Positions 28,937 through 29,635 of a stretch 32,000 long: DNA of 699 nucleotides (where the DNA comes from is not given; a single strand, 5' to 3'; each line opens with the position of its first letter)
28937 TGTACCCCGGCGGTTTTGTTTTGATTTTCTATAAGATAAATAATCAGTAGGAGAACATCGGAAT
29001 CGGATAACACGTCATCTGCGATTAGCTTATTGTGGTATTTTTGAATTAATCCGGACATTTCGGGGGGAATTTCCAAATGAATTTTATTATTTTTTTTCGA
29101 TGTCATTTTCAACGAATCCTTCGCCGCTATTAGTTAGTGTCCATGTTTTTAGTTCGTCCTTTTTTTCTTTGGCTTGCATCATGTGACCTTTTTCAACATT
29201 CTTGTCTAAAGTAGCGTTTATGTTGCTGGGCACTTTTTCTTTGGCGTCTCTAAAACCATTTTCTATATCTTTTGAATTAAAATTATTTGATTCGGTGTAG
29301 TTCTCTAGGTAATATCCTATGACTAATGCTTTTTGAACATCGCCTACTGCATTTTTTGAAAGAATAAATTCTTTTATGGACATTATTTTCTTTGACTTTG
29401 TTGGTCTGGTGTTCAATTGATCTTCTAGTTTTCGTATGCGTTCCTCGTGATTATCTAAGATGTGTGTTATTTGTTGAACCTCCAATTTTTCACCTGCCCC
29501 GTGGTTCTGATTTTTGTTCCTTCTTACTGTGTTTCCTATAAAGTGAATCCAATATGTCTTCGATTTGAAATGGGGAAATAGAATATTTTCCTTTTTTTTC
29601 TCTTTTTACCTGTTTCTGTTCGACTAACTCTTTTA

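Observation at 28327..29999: AT-rich three-gene operon: three paralogous wHTH modules, the last fused to a PLD-fold 'DSY...HDRF' domain; candidate uncharacterised defence/conflict system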

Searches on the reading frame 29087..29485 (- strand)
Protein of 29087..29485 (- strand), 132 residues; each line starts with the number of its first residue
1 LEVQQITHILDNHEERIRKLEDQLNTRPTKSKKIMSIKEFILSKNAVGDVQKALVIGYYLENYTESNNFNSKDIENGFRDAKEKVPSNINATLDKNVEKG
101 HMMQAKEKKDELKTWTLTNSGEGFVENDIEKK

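Call 3: search_protein_families(library=pfam, proteins=[window:29087-29485:-], max_evalue=1)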
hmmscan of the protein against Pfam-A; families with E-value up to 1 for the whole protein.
window:29087-29485:- (132 aa): 3 families
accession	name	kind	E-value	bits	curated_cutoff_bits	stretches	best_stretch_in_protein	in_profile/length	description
PF00538.25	Linker_histone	-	0.0076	16.9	22.4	0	81-106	38-63/74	linker histone H1 and H5 family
PF16808.10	PKcGMP_CC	-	0.015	15.3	35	1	8-27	1-20/35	Coiled-coil N-terminus of cGMP-dependent protein kinase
PF10779.14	XhlA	-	0.18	12.4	34.7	1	3-33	6-36/67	Haemolysin XhlA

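Call 4: search_protein_families(library=padloc, proteins=[window:29087-29485:-], max_evalue=1)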
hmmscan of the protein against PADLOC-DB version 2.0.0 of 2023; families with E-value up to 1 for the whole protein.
window:29087-29485:- (132 aa): 2 families
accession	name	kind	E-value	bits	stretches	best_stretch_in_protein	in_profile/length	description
PDLC00168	HamA1|HamA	-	0.0036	14.7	1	49-102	231-284/312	DUF1837 domain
PDLC00637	ZorA2|ZorA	-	0.0083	13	1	17-101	285-366/420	MotA/ExbB/TolQ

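Call 5: search_protein_families(library=ncbifam, proteins=[window:29087-29485:-], max_evalue=1)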
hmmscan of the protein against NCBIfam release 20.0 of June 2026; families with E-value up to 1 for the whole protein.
window:29087-29485:- (132 aa): 1 family
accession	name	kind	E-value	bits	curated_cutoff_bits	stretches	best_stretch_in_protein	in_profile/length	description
NF040976.1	RepC_IncLM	exception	0.047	13.7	80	1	12-59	18-65/75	IncL/M type plasmid replication protein RepC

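Call 11: find_homologous_proteins(query=window:29087-29485:-)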
Query window:29087-29485:- (132 aa): 216 proteins with E <= 0.001 among 220 candidates; the best 120 are listed.
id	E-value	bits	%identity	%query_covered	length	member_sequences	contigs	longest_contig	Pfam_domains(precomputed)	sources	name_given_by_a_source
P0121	1.5e-78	279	100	100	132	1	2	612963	-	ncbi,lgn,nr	ncbi:MAG: hypothetical protein HY394_02900 [Candidatus Diapherotrites archaeon]|nr:hypothetical prot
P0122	2.2e-43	165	61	97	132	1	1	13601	-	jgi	-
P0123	2.9e-41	159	59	97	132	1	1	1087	-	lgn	-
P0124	8.2e-41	157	56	97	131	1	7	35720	-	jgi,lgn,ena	-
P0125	8.4e-41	157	59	97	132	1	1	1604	-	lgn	-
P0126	1.9e-40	156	57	97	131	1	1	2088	-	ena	-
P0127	3.0e-40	155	59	97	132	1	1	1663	-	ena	-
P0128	6.3e-40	154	58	97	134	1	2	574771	-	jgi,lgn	-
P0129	8.0e-40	154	58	97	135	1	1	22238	-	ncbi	-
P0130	1.3e-39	153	60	97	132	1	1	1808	-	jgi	-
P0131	1.7e-39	153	56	97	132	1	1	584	-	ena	-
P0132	3.2e-39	152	55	97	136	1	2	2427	-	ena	-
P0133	3.2e-39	152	55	97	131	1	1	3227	-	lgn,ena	-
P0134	3.9e-39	152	58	95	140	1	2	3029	-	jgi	-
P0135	4.0e-39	152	59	97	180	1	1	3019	-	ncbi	-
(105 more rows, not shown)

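Call 50: predict_structure(alignment_id=A3)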
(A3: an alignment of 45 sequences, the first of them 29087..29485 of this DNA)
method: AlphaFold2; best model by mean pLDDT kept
length: 132 residues; sequences in the alignment: 45
mean_pLDDT: 84.7   pTM: 0.70
mean pLDDT of the five models: 84.7, 83.9, 83.7, 83.2, 81.7
residues with pLDDT >= 90: 63; 70-90: 51; 50-70: 13; < 50: 5
segments of 3 or more residues with pLDDT < 50: none
pLDDT, mean of each block of 10 residues (from residue 1): 83 87 61 76 89 93 84 94 93 93 87 90 79 46
secondary structure, 60 per line:
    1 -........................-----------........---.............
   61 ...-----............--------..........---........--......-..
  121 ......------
elements in order: H2-25 H37-44 H48-63 H71-80 H89-98 E102-109 E112-117 H119-126

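Call 66: fold_search(model_id=the predicted structure, library=pdb)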
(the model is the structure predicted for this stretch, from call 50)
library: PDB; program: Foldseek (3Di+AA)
matches with E <= 10: 1061; with E <= 0.001: 0
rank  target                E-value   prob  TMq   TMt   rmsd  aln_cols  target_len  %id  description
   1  5aip_A                3.2e-03  1.00  0.42  0.40   5.3        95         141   21  Crystal structure of NadR in complex with 4-hydroxyphenylacetate (released 2016-03-02)
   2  8ylg_A                8.4e-03  1.00  0.45  0.38  13.5       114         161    9  Crystal structure of Burkholderia thailandensis MftR in complex with operator DNA (released 2024-11-13)
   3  4lln_D                1.0e-02  1.00  0.44  0.42   5.5        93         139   17  Crystal structure of S. aureus MepR-DNA complex (released 2014-05-14)
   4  4yif_B                1.1e-02  1.00  0.44  0.42  13.3       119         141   13  Crystal structure of Rv0880 (released 2015-06-10)
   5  1s3j_A                1.1e-02  1.00  0.43  0.41  13.9       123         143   14  X-ray crystal structure of YusO protein from Bacillus subtilis (released 2004-04-13)
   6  4l9n_A                1.2e-02  1.00  0.44  0.43   5.0        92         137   17  Crystal structure of MepR A103V mutant from multidrug resistant S. aureus clinical isolate (released 2013-09-11)
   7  7kfq                  1.3e-02  1.00  0.44  0.42   4.8        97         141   15  Crystal structure of the MarR family transcriptional regulator from Variovorax paradoxus bound to 1H-Indole-3-Carboxylic (released 2021-11-10)
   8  4gxo_B                1.3e-02  0.98  0.40  0.38  14.3       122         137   14  Crystal structure of Staphylococcus aureus protein SarZ mutant C13E (released 2012-09-26)
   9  5ffx_D                1.4e-02  1.00  0.47  0.45  12.6       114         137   14  S. aureus MepR G34K Mutant (released 2016-12-21)
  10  3eco_A                1.4e-02  1.00  0.44  0.43   5.0        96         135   17  Crystal structure of MepR, a transcription regulator of the Staphylococcus aureus multidrug efflux pump MepA (released 2009-02-10)
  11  4l9n_B                1.4e-02  1.00  0.44  0.43  12.2       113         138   14  Crystal structure of MepR A103V mutant from multidrug resistant S. aureus clinical isolate (released 2013-09-11)
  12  1s3j_B                1.4e-02  1.00  0.43  0.41  14.5       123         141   14  X-ray crystal structure of YusO protein from Bacillus subtilis (released 2004-04-13)
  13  8ylg_B                1.5e-02  1.00  0.45  0.38   5.2        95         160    9  Crystal structure of Burkholderia thailandensis MftR in complex with operator DNA (released 2024-11-13)
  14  9ff4_A                1.6e-02  1.00  0.48  0.36  13.7       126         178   18  The structure of G.kaustophilus T-1 ScoC-17bp dsDNA complex (released 2025-06-04)
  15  7krh                  1.8e-02  0.99  0.44  0.42   4.9        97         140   15  Crystal structure of the MarR family transcriptional regulator from Variovorax paradoxus with S28A and R46A mutations (released 2021-12-01)
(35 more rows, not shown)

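Call 85: find_related_loci(query=A3, collection=metagenome_contigs, flank=5000)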
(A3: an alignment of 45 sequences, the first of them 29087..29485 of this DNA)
Query A3 (132 aa) in metagenome_contigs; peptide patterns used: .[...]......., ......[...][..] (x = any residue, [..] = any of these).
600 stretches matched a pattern (row limit reached: there are more); 105 encode a relative of the query (tblastn E <= 1e-3); the best 80 are kept; 80 distinct loci.
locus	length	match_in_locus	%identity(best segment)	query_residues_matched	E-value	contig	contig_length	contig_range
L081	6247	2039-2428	55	2-131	4e-46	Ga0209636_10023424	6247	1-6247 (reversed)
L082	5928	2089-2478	56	2-131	4e-45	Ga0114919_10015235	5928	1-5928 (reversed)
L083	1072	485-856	59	8-131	5e-47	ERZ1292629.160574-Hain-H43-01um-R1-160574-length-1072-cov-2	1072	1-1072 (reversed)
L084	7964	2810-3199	56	2-131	1e-44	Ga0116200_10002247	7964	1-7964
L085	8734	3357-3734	56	5-130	4e-44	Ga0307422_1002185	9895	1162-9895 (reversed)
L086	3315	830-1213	59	2-129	3e-44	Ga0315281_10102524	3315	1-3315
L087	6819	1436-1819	56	4-131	1e-43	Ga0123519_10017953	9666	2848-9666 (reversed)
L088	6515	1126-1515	55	2-131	1e-43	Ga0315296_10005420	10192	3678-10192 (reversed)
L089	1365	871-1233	58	10-130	2e-44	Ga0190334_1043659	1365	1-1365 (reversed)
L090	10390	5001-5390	55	2-131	2e-43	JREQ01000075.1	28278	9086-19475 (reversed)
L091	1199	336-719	55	4-131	5e-45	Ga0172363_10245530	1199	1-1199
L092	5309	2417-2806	55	2-131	2e-43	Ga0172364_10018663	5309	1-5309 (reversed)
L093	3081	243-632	55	2-131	6e-43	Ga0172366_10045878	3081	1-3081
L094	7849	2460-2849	54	2-131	7e-43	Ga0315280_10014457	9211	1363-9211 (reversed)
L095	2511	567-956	55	2-131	4e-42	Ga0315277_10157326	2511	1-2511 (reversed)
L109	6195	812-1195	53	2-129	2e-40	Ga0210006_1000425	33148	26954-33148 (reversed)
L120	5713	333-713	50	3-129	6e-39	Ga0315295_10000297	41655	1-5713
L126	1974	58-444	54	3-132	2e-38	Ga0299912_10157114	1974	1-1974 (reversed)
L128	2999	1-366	53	5-126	4e-38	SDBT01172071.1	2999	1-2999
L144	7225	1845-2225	48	2-129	1e-34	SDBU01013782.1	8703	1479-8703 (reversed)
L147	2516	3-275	62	36-126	1e-34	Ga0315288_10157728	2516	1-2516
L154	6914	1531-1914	48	2-129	1e-33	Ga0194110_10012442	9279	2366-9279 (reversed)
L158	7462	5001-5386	63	2-129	1e-33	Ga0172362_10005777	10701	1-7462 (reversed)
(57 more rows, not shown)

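Call 91: search_protein_families(library=pfam, proteins=[L126:500-1264:+, L144:2246-3040:+, L128:445-1236:+, L147:354-1121:+, L086:1254-1874:+, L154:1920-2531:+, L158:5395-6180:+, L120:697-1506:+, L109:1211-1912:+], max_evalue=0.1)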
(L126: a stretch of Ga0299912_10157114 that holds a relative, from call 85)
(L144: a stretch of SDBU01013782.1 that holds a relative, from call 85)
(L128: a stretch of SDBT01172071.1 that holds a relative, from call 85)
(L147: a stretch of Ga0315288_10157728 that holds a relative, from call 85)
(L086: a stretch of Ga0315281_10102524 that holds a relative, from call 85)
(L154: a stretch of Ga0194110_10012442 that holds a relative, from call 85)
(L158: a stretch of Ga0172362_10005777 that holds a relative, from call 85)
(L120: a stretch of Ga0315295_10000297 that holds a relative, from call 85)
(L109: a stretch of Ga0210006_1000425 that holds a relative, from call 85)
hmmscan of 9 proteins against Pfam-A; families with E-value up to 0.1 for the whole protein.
L126:500-1264:+ (255 aa): 1 family
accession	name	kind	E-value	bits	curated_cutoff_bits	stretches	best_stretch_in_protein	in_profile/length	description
PF25213.1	HVO_A0261_N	-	0.0053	17.1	35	1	196-250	24-76/86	HVO_A0261 N-terminal domain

L144:2246-3040:+ (265 aa): 0 families

L128:445-1236:+ (264 aa): 0 families

L147:354-1121:+ (256 aa): 0 families

L086:1254-1874:+ (207 aa): 1 family
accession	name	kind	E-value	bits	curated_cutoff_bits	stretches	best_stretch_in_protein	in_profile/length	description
PF09509.15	Hypoth_Ymh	-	1.5e-34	118.9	25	1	82-200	2-119/119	Protein of unknown function (Hypoth_ymh)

L154:1920-2531:+ (204 aa): 0 families

L158:5395-6180:+ (262 aa): 2 families
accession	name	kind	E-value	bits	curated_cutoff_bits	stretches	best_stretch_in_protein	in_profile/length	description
PF16565.11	MIT_C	-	0.025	15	25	1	160-223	48-111/142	Phospholipase D-like domain at C-terminus of MIT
PF19070.5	DUF5766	-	0.061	14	27.4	0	68-101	24-57/77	Family of unknown function (DUF5766)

L120:697-1506:+ (270 aa): 1 family
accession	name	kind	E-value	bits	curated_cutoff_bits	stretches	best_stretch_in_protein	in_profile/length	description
PF08269.17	dCache_2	-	0.029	13.9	26.5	1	48-109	46-105/298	Cache domain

L109:1211-1912:+ (234 aa): 1 family
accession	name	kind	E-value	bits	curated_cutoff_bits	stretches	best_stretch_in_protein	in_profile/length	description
PF13091.12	PLDc_2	-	0.067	13.5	27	0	114-197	3-98/132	PLD-like domain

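Call 92: search_protein_families(library=padloc, proteins=[L126:500-1264:+, L144:2246-3040:+, L128:445-1236:+, L147:354-1121:+, L086:1254-1874:+, L154:1920-2531:+, L158:5395-6180:+, L120:697-1506:+, L109:1211-1912:+], max_evalue=0.01)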
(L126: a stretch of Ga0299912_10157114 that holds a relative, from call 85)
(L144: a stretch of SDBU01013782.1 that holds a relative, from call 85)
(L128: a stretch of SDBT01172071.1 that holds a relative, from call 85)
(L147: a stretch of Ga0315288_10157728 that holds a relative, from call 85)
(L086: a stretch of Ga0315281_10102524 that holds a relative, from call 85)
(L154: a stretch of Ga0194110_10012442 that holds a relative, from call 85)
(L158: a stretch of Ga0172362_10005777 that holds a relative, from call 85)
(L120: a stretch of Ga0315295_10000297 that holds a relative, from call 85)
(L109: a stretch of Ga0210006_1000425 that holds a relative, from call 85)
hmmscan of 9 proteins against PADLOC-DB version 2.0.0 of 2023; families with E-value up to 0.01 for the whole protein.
L126:500-1264:+ (255 aa): 0 families

L144:2246-3040:+ (265 aa): 0 families

L128:445-1236:+ (264 aa): 0 families

L147:354-1121:+ (256 aa): 0 families

L086:1254-1874:+ (207 aa): 3 families
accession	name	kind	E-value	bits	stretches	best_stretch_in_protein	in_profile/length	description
PDLC02412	Aga_HEPN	-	5.1e-19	66.5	1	77-204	248-380/382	Class II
PDLC03987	PD-Lambda-3_B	-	1.7e-16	58.4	1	82-206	141-266/270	-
PDLC03988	PD-Lambda-3_B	-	6.9e-08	30.2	1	82-159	141-217/222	-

L154:1920-2531:+ (204 aa): 0 families

L158:5395-6180:+ (262 aa): 2 families
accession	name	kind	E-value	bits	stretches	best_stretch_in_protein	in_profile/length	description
PDLC04869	PDC-S05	-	4e-14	50.5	1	112-249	170-301/306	-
PDLC04879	PDC-S05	-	7.8e-12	43.2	1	117-246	162-282/285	-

L120:697-1506:+ (270 aa): 2 families
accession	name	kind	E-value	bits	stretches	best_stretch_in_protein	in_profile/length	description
PDLC04879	PDC-S05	-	4.9e-12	43.9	1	125-239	162-268/285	-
PDLC04869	PDC-S05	-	6.3e-12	43.3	1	146-257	195-301/306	-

L109:1211-1912:+ (234 aa): 3 families
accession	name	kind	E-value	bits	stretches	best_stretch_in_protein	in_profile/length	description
PDLC04869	PDC-S05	-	9e-26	88.8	1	43-214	124-290/306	-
PDLC04879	PDC-S05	-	1.1e-23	82.2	1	98-209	160-271/285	-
PDLC04998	PDC-S32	-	0.0015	16.6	0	20-89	100-168/237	-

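Call 99: search_protein_families(library=pfam, alignment_id=A8, max_evalue=0.00001)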
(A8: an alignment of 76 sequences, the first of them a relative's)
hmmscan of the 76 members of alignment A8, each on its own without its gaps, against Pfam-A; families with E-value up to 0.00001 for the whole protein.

A. member 1, L081:3320-3715:+ (131 aa): 0 families

B. families by the number of members that match (of 76 scanned): 97 families (the first 25 are shown)
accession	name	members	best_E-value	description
PF00515.34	TPR_1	2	2e-15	Tetratricopeptide repeat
PF14947.12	HTH_45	2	1.1e-11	Winged helix-turn-helix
PF12838.12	Fer4_7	2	7.5e-11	4Fe-4S dicluster domain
PF10107.15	Endonuc_Holl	2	2.4e-09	Endonuclease related to archaeal Holliday junction resolvase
PF13237.11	Fer4_10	2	4.9e-08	4Fe-4S dicluster domain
PF12837.12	Fer4_6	2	9e-08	4Fe-4S binding domain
PF24709.1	DUF7670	2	1.6e-07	Domain of unknown function (DUF7670)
PF03023.19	MurJ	1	1.8e-123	Lipid II flippase MurJ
PF04894.17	Nre_N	1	2.5e-99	Archaeal Nre, N-terminal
PF01937.24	ARMT1-like_dom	1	1.9e-70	Damage-control phosphatase ARMT1-like domain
PF00155.27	Aminotran_1_2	1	2.6e-64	Aminotransferase class I and II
PF00069.31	Pkinase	1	8.5e-49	Protein kinase domain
PF03006.26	HlyIII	1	7.5e-46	Haemolysin-III related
PF02075.23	RuvC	1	5.6e-43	Crossover junction endodeoxyribonuclease RuvC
PF00239.26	Resolvase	1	4.2e-41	Resolvase, N terminal domain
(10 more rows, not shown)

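Call 104: search_protein_families(library=phrogs, proteins=[window:29087-29485:-, L158:5395-6180:+, L144:2246-3040:+, L128:445-1236:+], max_evalue=0.01)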
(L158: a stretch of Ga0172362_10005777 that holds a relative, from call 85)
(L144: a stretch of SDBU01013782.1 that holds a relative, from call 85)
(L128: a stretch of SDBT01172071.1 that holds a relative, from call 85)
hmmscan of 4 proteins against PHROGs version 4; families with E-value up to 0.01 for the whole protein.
window:29087-29485:- (132 aa): 0 families

L158:5395-6180:+ (262 aa): 0 families

L144:2246-3040:+ (265 aa): 0 families

L128:445-1236:+ (264 aa): 1 family
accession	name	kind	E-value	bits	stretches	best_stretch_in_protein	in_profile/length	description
phrog_27609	-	unknown function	1.1e-11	45.3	1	135-263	29-155/418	-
